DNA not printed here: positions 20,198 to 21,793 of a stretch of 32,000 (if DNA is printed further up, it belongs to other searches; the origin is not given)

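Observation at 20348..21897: Filamentous prophage carrying a colicin-E9-like DNase bacteriocin plus Im9-like immunity pair as cargo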

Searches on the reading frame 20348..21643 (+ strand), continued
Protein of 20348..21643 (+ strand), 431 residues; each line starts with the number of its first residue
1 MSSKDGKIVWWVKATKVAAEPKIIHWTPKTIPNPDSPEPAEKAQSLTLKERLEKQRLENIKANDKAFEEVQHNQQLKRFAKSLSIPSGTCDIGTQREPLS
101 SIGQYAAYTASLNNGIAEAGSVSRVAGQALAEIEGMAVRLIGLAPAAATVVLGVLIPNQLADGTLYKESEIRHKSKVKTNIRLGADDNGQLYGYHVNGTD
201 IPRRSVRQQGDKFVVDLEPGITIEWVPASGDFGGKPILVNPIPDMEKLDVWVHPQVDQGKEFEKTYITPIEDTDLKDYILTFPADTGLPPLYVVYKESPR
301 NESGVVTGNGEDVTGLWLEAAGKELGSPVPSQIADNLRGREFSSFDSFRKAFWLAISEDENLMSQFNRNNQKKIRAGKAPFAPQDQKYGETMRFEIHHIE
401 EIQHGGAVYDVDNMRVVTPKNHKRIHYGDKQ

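Call 31: find_encoding_contigs(protein=P0004, flank=10000, max_places=3)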
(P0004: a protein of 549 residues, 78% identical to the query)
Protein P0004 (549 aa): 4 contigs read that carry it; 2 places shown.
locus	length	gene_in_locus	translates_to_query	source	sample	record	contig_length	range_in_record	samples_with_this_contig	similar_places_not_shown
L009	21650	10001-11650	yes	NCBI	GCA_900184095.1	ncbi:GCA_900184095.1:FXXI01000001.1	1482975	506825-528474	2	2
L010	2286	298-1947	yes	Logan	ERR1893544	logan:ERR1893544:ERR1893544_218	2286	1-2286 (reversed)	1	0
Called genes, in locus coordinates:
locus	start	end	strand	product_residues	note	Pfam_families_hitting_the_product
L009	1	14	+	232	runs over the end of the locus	PF01569:PAP2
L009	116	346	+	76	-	PF14375:Cys_rich_CWC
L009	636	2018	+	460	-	-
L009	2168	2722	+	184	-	PF01569:PAP2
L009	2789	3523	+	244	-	PF01936:NYN, PF12872:OST-HTH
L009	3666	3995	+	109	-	PF03693:ParD_antitoxin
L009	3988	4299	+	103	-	PF05016:ParE_toxin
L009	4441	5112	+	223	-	PF00445:Ribonuclease_T2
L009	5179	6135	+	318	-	PF01223:Endonuclease_NS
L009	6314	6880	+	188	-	PF03358:FMN_red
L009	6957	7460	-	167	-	PF06414:Zeta_toxin (weak), PF13238:AAA_18 (weak), PF13671:AAA_33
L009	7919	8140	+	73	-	-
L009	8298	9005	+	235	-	-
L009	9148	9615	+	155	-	-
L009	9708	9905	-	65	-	-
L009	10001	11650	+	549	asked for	PF05638:T6SS_HCP, PF06958:Pyocin_S, PF21431:Col-Pyo_DNase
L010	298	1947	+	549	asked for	PF05638:T6SS_HCP, PF06958:Pyocin_S, PF21431:Col-Pyo_DNase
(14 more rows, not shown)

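Call 36: find_encoding_contigs(protein=P0013, flank=10000, max_places=3)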
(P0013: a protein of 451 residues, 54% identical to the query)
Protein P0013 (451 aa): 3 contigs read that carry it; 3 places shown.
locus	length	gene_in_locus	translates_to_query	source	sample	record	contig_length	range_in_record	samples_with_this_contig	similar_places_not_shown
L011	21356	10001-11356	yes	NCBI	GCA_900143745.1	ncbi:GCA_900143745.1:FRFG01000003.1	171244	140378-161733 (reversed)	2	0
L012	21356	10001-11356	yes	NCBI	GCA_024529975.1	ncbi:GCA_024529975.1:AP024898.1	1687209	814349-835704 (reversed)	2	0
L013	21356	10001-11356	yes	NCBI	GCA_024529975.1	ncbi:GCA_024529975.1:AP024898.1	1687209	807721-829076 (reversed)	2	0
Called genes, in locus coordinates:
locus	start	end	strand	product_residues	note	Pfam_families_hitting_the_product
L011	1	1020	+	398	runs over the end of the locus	PF13729:TraF_2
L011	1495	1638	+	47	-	-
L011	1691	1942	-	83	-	-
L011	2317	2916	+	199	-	PF13443:HTH_26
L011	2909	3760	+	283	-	PF02592:Vut_1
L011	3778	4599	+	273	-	PF14819:QueF_N, PF14489:QueF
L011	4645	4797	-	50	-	-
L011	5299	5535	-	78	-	-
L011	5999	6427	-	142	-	-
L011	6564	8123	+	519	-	PF05144:Phage_CRI, PF05155:G2P_X_C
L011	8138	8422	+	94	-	PF07459:CTX_RstB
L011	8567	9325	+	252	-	-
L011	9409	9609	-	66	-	-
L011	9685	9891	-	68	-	-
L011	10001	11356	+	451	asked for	PF06958:Pyocin_S, PF21431:Col-Pyo_DNase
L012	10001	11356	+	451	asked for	PF06958:Pyocin_S, PF21431:Col-Pyo_DNase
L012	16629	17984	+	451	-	PF06958:Pyocin_S, PF21431:Col-Pyo_DNase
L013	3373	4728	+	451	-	PF06958:Pyocin_S, PF21431:Col-Pyo_DNase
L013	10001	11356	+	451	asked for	PF06958:Pyocin_S, PF21431:Col-Pyo_DNase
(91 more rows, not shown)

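Call 37: find_encoding_contigs(protein=P0005, flank=10000, max_places=3)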
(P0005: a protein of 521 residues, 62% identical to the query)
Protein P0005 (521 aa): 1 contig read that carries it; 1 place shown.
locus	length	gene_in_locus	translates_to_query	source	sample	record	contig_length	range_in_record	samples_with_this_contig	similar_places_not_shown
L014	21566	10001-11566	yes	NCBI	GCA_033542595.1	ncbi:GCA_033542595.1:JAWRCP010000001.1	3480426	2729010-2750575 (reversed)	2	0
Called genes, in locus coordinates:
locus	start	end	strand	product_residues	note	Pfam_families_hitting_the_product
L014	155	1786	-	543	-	PF00672:HAMP (faint), PF00015:MCPsignal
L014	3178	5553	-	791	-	PF01326:PPDK_N, PF00391:PEP-utilizers, PF02896:PEP-utilizers_C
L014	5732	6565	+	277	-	PF03618:Kinase-PPPase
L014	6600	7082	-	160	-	PF00583:Acetyltransf_1, PF13673:Acetyltransf_10 (weak), PF13508:Acetyltransf_7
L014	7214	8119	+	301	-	PF00126:HTH_1, PF03466:LysR_substrate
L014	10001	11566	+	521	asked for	PF06958:Pyocin_S, PF21431:Col-Pyo_DNase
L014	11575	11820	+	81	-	PF01320:Colicin_Pyocin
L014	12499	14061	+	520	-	PF06958:Pyocin_S, PF21431:Col-Pyo_DNase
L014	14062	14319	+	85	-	PF01320:Colicin_Pyocin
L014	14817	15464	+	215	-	PF08867:FRG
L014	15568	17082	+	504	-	-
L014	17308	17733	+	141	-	PF13673:Acetyltransf_10, PF00583:Acetyltransf_1, PF13508:Acetyltransf_7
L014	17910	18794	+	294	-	PF05168:HEPN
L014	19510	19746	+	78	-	-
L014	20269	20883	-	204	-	PF01810:LysE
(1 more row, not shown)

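Call 38: find_encoding_contigs(protein=P0017, flank=10000, max_places=3)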
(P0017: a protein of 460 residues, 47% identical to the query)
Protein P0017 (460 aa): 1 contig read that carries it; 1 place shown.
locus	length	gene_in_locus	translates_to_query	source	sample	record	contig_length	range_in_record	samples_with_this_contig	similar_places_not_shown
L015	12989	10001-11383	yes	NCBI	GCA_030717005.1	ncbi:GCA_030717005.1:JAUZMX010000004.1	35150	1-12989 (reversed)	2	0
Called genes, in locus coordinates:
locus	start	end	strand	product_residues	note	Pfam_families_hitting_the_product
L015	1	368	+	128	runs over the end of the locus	-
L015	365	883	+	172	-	PF04307:YdjM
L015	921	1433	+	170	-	PF07963:N_methyl (weak), PF12019:GspH (weak)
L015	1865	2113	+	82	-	-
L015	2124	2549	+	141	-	PF20472:PDDEXK_11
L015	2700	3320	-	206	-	-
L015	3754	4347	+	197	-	PF00239:Resolvase, PF13936:HTH_38 (faint), PF02796:HTH_7 (faint), PF13384:HTH_23 (weak)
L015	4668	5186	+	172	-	PF03691:UPF0167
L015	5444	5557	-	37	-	-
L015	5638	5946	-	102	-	-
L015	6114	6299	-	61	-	-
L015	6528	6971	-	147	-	-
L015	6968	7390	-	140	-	-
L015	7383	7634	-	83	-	-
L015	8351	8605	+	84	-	PF01320:Colicin_Pyocin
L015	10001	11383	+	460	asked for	PF06958:Pyocin_S, PF21431:Col-Pyo_DNase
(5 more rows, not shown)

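Call 49: search_protein_families(library=ncbifam, proteins=[window:20348-21643:+], max_evalue=0.01)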
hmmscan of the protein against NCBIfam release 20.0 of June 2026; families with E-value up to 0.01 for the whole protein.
window:20348-21643:+ (431 aa): 1 family
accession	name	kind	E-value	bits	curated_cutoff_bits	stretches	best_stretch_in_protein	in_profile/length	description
NF047924.1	VPA1263_T6SS_effector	exception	8.3e-89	298.8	900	1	106-426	385-711/711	T6SS effector antibacterial DNase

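Call 50: search_protein_families(library=phrogs, proteins=[window:20348-21643:+], max_evalue=0.001)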
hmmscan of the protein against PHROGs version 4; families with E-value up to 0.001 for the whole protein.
window:20348-21643:+ (431 aa): 0 families

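Call 51: search_solved_structures(query=window:20348-21643:+, show_alignments=2, max_evalue=0.001)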
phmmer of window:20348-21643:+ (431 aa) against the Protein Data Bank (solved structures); distinct sequences matched with E-value up to 0.001: 30.
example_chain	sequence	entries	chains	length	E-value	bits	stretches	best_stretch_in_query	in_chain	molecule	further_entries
9hn1_D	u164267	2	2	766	6.5e-46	160.6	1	219-428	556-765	KlebG | Klebicin G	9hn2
6er6_B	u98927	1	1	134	9.5e-39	137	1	297-428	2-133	Endonuclease colEdes7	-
7cei_B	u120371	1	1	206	9.9e-39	136.9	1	295-428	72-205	PROTEIN (COLICIN E7 IMMUNITY PROTEIN)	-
3u43_B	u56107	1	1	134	1e-37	133.6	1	297-428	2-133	Colicin-E2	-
6w0v_A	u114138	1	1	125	1.2e-37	133.4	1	302-424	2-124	Pyocin S8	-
1mz8_B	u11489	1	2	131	1.6e-37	133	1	300-428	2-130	Colicin E7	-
1m08_A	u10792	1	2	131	1.6e-37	132.9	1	300-428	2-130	Colicin E7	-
1zns_A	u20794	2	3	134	2.2e-37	132.5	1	297-428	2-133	Colicin E7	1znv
2vlo_B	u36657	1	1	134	2.9e-37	132.1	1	297-428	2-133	COLICIN E9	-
1bxi_B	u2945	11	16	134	3e-37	132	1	297-428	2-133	PROTEIN (COLICIN E9) | COLICIN E9 | Colicin-E9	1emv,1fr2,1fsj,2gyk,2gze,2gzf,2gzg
2wpt_B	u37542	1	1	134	4.9e-37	131.4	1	297-428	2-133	COLICIN-E9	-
3fbd_A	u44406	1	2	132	5.3e-37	131.3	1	298-428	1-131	Colicin-E7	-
2jaz_B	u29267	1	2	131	7.5e-37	130.7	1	300-428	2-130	COLICIN E7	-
2jbg_B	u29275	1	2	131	1.9e-36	129.4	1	300-428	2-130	COLICIN E7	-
2jb0_B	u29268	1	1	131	1.9e-36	129.4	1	300-426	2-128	COLICIN E7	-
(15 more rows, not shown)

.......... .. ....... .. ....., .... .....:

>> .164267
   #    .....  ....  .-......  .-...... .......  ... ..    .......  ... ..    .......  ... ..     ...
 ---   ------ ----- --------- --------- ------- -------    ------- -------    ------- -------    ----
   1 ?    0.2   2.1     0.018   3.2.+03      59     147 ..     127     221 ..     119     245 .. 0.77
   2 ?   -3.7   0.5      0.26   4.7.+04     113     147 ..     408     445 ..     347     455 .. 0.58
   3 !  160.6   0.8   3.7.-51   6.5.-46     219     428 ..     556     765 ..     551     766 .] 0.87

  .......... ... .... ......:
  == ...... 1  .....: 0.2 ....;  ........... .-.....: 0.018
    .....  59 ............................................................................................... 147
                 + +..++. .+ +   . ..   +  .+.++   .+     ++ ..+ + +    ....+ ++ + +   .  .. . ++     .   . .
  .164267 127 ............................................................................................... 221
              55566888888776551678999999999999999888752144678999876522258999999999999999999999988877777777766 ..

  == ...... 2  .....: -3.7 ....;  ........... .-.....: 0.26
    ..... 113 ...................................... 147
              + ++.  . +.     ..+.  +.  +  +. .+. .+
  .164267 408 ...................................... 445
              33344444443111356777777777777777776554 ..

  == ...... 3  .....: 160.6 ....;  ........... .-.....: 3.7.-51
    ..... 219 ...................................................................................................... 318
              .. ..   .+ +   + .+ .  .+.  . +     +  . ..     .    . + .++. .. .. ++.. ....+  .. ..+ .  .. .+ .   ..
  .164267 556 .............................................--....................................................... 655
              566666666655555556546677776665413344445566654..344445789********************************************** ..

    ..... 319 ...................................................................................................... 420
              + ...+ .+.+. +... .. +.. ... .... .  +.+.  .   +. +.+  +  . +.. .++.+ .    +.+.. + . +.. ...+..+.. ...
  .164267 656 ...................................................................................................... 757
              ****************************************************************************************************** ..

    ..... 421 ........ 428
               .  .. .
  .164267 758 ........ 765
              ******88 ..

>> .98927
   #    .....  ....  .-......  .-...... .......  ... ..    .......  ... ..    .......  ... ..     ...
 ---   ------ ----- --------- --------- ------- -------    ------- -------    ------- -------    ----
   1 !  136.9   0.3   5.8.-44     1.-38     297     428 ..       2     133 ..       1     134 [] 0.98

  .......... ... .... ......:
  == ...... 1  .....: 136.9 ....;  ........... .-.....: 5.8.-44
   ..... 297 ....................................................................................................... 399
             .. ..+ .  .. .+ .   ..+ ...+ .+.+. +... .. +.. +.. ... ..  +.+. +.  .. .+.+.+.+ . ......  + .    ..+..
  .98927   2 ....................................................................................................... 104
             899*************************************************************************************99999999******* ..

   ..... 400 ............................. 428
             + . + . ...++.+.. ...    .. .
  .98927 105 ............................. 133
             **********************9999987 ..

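Call 53: find_related_loci(query=A1, collection=viral_contigs, flank=10000)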
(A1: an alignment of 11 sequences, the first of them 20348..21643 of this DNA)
Query A1 (431 aa) in viral_contigs; peptide patterns used: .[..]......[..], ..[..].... (x = any residue, [..] = any of these).
59 stretches matched a pattern; 2 encode a relative of the query (tblastn E <= 1e-3); 2 distinct loci.
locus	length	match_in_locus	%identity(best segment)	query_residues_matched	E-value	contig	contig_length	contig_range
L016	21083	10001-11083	39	67-426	1e-79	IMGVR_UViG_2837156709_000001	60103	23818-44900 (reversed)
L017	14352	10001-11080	39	79-426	9e-66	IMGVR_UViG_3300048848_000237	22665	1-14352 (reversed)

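Call 57: search_protein_families(library=pfam, proteins=[L016:8540-11098:+, L016:11095-11346:+, L016:7348-8118:+, L016:4159-4971:-, L016:13551-14405:+, L016:14402-16069:+, L016:16054-18153:+, L017:9788-11092:+, L017:902-3862:+, L017:12520-14352:+], max_evalue=0.0001)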
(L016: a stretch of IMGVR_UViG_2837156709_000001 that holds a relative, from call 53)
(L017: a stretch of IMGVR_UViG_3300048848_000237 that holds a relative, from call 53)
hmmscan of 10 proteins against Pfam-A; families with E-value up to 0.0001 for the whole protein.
L016:8540-11098:+ (852 aa): 2 families
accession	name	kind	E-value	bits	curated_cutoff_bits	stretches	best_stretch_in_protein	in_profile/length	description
PF21431.3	Col-Pyo_DNase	-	1.9e-56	190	27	1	726-849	1-124/124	Colicin/Pyocin-S2, DNase domain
PF06958.17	Pyocin_S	-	1.3e-28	100.7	22.5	1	590-716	9-139/139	S-type Pyocin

L016:11095-11346:+ (83 aa): 1 family
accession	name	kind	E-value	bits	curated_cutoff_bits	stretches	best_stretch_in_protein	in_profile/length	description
PF01320.23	Colicin_Pyocin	-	2.3e-30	104.9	21.2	1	1-82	1-82/82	Colicin immunity protein / pyocin immunity protein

L016:7348-8118:+ (256 aa): 1 family
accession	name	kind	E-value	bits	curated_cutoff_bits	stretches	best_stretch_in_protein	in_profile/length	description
PF07510.16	GmrSD_C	-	1.5e-08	35.1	23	1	154-243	50-132/138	GmrSD restriction endonucleases, C-terminal domain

L016:4159-4971:- (270 aa): 0 families

L016:13551-14405:+ (284 aa): 0 families

L016:14402-16069:+ (555 aa): 0 families

L016:16054-18153:+ (699 aa): 1 family
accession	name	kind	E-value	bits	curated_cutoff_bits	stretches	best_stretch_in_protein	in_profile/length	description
PF16510.12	P22_portal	-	1.1e-125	420.9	26.1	1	22-639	6-593/594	Phage P22-like portal protein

L017:9788-11092:+ (434 aa): 3 families
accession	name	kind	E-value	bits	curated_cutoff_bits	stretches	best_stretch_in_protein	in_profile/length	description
PF21431.3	Col-Pyo_DNase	-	1e-47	161.8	27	1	310-432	1-124/124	Colicin/Pyocin-S2, DNase domain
PF06958.17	Pyocin_S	-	1.6e-29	103.6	22.5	1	168-300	2-139/139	S-type Pyocin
PF14411.12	LHH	-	5.6e-05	23.7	23.3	0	374-409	1-30/76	A nuclease of the HNH/ENDO VII superfamily with conserved LHH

L017:902-3862:+ (986 aa): 2 families
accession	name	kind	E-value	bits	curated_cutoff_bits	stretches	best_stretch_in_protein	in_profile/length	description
PF06791.18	TMP_2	-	2.4e-76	256.5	30.2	1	111-311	4-207/208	Prophage tail length tape measure protein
PF09718.15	Tape_meas_lam_C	-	2.3e-27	95.3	23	1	732-806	1-75/76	Lambda phage tail tape-measure protein (Tape_meas_lam_C)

L017:12520-14352:+ (610 aa): 1 family
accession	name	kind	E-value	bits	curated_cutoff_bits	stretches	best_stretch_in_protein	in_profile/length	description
PF01019.26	G_glu_transpept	-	5e-152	507.7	27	1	71-605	1-512/512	Gamma-glutamyltranspeptidase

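Call 69: predict_structure(alignment_id=A2)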
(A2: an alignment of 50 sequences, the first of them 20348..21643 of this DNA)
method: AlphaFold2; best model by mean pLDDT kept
length: 431 residues; sequences in the alignment: 50
mean_pLDDT: 74.8   pTM: 0.56
mean pLDDT of the five models: 74.8, 72.2, 67.2, 66.7, 65.8
residues with pLDDT >= 90: 134; 70-90: 145; 50-70: 69; < 50: 83
segments of 3 or more residues with pLDDT < 50: 1-33, 35-39, 67-73, 112-120, 144-148, 233-247
pLDDT, mean of each block of 10 residues (from residue 1): 37 36 38 47 72 84 58 71 88 89 79 41 57 63 52 82 89 93 75 87 92 82 74 39 46 77 53 74 85 75 86 94 95 97 90 98 97 97 92 91 77 96 78 43
secondary structure, 60 per line:
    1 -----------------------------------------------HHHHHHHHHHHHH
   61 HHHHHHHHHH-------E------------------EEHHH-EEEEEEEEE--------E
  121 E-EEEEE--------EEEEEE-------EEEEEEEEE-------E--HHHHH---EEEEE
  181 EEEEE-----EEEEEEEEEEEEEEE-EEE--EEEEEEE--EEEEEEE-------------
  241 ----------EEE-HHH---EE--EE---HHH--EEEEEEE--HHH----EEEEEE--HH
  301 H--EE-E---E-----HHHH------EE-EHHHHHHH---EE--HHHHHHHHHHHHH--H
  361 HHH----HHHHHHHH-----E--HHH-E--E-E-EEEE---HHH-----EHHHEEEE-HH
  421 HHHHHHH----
elements in order: H48-70 E103-111 E123-127 E136-141 E149-157 H168-172 E176-185 E191-205 E207-209 E212-218 E221-227 E251-253 E275-281 E291-296 H317-320 H331-337 H345-357 H360-363 H368-375 E395-398 E414-417 H419-427
